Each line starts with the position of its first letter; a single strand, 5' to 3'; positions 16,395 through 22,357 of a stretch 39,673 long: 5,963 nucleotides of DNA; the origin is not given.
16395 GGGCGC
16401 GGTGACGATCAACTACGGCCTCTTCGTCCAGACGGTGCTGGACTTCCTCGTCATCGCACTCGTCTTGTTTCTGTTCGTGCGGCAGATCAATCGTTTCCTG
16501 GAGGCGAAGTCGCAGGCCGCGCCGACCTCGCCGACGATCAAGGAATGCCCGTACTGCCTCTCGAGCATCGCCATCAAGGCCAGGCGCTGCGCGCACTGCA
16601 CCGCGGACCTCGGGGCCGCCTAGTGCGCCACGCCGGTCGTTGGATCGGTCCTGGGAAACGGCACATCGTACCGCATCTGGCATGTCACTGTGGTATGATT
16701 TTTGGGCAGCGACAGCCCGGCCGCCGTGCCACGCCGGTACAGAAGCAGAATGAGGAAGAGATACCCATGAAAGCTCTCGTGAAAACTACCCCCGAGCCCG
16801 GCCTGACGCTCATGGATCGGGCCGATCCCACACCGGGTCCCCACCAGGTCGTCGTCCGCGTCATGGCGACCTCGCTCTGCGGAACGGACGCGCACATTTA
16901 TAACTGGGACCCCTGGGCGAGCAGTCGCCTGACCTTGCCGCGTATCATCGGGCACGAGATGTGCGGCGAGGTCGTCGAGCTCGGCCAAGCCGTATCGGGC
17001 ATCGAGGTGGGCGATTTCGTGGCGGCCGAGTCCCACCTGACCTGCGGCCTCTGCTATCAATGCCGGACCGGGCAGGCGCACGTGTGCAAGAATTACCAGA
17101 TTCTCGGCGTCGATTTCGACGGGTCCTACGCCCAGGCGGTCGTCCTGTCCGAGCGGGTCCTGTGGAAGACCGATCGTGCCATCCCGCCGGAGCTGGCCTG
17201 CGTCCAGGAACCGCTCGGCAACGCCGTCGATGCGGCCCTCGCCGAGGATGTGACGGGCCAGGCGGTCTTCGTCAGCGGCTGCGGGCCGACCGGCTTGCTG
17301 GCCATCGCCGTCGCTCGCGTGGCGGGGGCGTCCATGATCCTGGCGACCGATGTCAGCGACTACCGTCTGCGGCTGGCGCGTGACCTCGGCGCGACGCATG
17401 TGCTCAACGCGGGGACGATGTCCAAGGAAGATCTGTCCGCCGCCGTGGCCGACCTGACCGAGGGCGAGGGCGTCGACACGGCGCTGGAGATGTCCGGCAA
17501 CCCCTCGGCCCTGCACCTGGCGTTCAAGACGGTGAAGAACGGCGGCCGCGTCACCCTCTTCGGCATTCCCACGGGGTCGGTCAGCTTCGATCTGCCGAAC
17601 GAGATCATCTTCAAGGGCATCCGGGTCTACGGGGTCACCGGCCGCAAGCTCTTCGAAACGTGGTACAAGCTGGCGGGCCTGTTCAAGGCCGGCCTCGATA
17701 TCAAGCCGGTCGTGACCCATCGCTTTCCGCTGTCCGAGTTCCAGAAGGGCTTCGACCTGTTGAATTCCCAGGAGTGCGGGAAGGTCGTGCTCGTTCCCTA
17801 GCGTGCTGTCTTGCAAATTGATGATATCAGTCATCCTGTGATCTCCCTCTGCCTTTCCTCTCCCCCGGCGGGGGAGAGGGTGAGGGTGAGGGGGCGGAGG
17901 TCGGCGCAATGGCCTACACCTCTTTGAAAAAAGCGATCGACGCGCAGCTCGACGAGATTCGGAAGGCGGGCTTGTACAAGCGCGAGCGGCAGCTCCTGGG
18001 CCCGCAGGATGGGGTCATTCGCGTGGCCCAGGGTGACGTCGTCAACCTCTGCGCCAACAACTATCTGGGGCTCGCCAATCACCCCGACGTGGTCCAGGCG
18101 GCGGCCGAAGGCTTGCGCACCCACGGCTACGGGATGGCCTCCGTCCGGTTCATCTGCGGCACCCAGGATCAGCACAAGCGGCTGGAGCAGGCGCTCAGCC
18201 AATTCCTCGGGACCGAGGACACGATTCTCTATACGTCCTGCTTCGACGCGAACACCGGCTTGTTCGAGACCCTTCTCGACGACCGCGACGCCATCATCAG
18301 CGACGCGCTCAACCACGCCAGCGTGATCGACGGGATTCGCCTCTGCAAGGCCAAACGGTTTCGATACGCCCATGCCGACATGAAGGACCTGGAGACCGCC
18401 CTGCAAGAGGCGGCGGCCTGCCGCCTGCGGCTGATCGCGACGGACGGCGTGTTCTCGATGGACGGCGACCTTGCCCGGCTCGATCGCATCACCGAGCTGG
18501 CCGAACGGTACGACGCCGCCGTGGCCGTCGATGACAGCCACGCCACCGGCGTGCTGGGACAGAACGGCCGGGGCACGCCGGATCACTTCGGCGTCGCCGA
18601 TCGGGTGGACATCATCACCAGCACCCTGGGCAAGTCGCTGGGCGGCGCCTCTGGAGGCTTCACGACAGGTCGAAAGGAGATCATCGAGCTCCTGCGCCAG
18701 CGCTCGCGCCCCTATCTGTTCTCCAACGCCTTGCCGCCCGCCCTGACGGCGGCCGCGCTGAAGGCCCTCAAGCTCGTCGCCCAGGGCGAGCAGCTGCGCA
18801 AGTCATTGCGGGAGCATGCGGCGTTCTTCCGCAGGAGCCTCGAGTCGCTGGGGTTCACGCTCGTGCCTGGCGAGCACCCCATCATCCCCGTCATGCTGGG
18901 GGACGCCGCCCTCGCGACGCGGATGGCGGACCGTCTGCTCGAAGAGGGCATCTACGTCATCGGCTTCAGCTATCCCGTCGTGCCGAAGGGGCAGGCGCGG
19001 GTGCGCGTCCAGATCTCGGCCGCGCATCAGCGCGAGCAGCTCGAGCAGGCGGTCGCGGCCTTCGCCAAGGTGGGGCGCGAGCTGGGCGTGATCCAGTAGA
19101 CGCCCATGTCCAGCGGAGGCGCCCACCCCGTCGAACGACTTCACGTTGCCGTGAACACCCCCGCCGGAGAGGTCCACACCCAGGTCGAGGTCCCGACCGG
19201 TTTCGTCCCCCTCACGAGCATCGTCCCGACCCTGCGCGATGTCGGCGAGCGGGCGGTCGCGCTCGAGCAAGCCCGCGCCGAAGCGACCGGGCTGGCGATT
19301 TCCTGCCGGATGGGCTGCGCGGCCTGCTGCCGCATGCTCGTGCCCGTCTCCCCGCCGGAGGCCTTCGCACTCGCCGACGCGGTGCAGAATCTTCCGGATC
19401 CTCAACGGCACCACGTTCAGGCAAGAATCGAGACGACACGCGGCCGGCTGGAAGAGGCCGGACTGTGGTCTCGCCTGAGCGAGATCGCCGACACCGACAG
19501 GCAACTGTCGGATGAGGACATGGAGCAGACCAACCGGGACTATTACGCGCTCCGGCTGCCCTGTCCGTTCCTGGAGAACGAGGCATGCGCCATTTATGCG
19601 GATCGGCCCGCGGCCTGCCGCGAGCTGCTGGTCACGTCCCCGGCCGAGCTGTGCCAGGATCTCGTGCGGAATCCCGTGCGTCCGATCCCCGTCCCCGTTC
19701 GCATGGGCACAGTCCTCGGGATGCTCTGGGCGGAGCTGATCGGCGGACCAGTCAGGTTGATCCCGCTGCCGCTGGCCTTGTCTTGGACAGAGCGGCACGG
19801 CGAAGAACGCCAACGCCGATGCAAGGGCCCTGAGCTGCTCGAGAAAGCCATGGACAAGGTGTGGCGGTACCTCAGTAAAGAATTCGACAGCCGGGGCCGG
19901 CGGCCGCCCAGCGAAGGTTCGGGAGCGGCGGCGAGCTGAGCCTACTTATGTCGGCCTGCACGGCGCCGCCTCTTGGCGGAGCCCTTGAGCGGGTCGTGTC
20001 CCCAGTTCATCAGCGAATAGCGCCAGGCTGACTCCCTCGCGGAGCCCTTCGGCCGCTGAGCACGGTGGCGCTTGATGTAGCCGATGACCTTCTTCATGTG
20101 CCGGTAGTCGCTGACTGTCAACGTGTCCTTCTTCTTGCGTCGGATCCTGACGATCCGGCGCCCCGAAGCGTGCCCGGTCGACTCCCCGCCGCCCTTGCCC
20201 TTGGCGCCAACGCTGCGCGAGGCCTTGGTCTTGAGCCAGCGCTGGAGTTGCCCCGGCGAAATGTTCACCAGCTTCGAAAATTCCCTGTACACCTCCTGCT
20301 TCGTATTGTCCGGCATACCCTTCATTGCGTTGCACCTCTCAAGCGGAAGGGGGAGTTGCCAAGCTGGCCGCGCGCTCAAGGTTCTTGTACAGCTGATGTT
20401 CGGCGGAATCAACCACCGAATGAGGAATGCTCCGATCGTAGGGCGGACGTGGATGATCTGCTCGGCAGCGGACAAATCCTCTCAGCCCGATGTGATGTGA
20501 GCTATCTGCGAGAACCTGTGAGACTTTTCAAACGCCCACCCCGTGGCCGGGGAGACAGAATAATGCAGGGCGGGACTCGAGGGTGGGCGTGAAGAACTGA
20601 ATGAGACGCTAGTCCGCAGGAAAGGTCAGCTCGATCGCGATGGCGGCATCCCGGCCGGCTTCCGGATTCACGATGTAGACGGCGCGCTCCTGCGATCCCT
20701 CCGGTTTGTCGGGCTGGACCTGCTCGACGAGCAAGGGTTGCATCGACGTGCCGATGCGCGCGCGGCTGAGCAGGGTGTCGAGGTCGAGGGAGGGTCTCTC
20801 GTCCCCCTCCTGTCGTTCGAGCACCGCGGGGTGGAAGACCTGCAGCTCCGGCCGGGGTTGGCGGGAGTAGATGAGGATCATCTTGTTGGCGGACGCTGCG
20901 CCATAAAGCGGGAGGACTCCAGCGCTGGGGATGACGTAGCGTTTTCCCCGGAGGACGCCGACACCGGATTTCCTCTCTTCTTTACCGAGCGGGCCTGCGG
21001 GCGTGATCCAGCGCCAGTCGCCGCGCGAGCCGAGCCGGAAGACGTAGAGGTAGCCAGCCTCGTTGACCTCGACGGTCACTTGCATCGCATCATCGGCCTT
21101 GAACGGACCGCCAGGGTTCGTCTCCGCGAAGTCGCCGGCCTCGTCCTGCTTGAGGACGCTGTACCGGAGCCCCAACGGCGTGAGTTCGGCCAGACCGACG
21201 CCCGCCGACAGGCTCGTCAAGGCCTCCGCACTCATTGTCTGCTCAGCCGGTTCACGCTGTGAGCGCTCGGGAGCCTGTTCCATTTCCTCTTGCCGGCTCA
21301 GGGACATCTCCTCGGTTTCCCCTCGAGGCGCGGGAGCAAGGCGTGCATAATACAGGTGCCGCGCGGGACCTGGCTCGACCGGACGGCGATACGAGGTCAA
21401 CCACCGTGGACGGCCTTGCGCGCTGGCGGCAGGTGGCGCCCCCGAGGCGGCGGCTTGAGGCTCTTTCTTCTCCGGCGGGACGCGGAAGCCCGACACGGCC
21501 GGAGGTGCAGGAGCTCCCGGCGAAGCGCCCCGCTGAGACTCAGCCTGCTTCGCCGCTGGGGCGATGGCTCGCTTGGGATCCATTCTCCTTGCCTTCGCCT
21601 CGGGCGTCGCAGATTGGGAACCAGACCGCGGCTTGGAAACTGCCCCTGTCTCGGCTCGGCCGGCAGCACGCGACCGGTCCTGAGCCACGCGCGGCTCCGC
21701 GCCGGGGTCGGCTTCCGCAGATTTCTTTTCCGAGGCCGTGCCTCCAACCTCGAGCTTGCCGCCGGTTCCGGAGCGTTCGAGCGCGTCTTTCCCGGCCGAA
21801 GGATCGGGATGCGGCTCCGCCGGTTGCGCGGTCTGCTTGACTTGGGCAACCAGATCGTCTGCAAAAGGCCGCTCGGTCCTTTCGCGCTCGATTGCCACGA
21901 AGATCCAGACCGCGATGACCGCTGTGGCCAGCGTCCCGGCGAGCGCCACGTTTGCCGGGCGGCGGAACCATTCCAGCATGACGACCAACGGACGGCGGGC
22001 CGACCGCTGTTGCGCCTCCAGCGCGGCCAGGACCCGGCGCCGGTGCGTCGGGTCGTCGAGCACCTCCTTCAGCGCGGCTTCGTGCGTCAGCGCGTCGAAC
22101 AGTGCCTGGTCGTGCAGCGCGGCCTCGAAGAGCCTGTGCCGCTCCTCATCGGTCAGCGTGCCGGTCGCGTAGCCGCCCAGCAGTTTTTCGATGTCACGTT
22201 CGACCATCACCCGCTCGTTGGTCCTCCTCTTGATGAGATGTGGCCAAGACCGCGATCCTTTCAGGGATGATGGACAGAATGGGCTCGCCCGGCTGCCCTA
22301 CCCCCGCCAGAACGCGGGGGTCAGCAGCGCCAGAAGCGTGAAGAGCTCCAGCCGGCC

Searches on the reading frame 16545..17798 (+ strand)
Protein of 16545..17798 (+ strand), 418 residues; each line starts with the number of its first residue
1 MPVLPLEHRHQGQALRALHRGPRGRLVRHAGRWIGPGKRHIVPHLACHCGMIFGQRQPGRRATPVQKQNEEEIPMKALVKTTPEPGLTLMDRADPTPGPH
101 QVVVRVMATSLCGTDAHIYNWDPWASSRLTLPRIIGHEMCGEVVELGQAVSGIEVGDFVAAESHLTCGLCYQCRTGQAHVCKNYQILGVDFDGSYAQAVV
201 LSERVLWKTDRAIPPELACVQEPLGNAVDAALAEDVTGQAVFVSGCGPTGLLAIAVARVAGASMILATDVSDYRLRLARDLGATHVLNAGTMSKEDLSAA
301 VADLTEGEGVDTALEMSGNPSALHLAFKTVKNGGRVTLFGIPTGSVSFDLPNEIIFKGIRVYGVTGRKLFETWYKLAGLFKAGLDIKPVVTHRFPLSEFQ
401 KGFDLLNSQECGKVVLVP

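Call 67: search_protein_families(library=pfam, proteins=[window:16545-17798:+], max_evalue=0.0001)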
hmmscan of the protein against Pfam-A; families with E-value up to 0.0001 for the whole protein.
window:16545-17798:+ (418 aa): 4 families
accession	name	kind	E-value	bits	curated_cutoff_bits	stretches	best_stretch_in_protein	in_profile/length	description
PF00107.32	ADH_zinc_N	-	4.2e-30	104.8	31.8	1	248-380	1-127/129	Zinc-binding dehydrogenase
PF08240.17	ADH_N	-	1.4e-26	93.1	23.5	1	98-209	1-102/104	Alcohol dehydrogenase GroES-like domain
PF16912.11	Glu_dehyd_C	-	7.1e-09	35.9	34.9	1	235-405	28-200/211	Glucose dehydrogenase C-terminus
PF13602.12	ADH_zinc_N_2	-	3.1e-08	35.1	27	1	281-416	1-134/134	Zinc-binding dehydrogenase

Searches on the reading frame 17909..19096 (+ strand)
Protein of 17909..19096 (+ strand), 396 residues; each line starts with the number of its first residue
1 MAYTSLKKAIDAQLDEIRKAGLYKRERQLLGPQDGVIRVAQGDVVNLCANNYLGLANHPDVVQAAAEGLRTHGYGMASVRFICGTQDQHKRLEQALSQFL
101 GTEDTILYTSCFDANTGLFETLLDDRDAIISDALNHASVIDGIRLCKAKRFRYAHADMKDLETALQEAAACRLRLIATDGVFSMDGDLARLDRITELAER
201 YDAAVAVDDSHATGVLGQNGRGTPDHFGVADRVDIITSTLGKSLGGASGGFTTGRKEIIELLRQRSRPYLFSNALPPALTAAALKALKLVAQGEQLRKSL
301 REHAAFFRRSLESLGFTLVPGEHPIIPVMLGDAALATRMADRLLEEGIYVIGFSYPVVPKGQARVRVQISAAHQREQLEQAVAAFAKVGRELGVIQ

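Call 67: search_protein_families(library=pfam, proteins=[window:17909-19096:+], max_evalue=0.0001)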
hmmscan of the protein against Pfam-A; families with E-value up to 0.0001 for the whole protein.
window:17909-19096:+ (396 aa): 1 family
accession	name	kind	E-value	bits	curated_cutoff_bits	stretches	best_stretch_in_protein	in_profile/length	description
PF00155.27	Aminotran_1_2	-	1.7e-69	235.1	19.7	1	43-385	2-361/361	Aminotransferase class I and II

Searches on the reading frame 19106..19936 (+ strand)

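Call 67: search_protein_families(library=pfam, proteins=[window:19106-19936:+], max_evalue=0.0001)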
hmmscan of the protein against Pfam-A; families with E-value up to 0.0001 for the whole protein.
window:19106-19936:+ (277 aa): 1 family
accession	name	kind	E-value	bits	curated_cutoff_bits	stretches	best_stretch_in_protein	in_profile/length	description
PF03692.20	CxxCxxCC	-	5.5e-07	30.6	23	1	67-173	2-68/85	Putative zinc- or iron-chelating domain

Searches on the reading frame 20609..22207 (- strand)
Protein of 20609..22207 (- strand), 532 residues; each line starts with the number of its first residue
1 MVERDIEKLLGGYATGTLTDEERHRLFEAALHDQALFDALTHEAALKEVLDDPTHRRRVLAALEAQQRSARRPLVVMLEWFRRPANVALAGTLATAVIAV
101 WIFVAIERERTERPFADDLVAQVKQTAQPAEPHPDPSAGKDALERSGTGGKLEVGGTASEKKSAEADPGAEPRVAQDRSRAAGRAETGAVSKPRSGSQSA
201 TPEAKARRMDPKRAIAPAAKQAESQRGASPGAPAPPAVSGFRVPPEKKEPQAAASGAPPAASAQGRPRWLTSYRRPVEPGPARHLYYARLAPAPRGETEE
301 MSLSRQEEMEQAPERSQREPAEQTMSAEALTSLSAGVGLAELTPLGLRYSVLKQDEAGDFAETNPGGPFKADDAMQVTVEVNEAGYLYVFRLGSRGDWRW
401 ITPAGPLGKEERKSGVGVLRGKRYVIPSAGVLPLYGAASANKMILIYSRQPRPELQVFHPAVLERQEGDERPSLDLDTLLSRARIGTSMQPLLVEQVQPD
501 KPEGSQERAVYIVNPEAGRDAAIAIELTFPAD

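Call 67: search_protein_families(library=pfam, proteins=[window:20609-22207:-], max_evalue=0.0001)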
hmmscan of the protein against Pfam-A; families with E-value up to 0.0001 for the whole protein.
window:20609-22207:- (532 aa): 1 family
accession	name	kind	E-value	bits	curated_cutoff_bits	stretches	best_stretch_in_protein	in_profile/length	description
PF14326.11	DUF4384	-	1.1e-05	25.8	27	1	369-451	2-81/81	Domain of unknown function (DUF4384)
